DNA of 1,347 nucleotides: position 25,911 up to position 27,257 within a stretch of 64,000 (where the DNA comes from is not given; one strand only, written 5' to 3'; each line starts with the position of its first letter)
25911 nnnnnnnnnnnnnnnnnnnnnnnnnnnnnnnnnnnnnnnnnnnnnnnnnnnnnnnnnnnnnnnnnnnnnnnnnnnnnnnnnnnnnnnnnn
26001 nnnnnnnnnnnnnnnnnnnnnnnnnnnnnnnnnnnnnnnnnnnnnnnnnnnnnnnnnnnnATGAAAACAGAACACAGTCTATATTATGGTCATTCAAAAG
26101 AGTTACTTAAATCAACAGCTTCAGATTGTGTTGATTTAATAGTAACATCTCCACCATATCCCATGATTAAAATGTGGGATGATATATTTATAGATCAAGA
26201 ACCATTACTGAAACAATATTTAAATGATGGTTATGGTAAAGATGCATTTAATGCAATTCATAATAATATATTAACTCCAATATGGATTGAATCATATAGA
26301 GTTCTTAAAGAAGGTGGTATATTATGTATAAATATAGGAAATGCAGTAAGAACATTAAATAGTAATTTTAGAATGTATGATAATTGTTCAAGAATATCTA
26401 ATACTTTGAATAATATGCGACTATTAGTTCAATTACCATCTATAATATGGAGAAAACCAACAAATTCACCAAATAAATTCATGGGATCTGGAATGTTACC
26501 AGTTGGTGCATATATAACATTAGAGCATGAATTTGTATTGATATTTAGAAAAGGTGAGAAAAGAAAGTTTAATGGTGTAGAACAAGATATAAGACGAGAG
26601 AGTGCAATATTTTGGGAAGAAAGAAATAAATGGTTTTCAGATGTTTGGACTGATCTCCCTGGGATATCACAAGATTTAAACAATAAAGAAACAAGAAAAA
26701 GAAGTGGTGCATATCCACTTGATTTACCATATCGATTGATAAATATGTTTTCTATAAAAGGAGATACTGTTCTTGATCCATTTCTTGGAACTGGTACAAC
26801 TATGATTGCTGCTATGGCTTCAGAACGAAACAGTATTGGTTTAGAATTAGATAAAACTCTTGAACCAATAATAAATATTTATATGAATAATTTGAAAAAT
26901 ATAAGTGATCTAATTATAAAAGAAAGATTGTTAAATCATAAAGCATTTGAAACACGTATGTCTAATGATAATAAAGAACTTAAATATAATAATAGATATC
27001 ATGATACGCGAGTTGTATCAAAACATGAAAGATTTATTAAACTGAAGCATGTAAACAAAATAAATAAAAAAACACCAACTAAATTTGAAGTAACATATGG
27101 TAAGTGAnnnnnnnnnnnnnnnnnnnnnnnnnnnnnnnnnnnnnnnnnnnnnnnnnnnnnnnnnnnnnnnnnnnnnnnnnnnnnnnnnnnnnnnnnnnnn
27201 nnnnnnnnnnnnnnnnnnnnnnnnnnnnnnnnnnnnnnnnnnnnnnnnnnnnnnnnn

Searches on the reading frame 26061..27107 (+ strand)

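Call 43: search_protein_families(library=pfam, proteins=[window:26061-27107:+], max_evalue=0.01)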
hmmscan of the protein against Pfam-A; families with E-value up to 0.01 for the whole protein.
window:26061-27107:+ (348 aa): 1 family
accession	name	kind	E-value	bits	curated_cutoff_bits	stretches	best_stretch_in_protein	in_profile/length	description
PF01555.25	N6_N4_Mtase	-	9.7e-38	130.7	26.7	1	24-270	1-218/221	DNA methylase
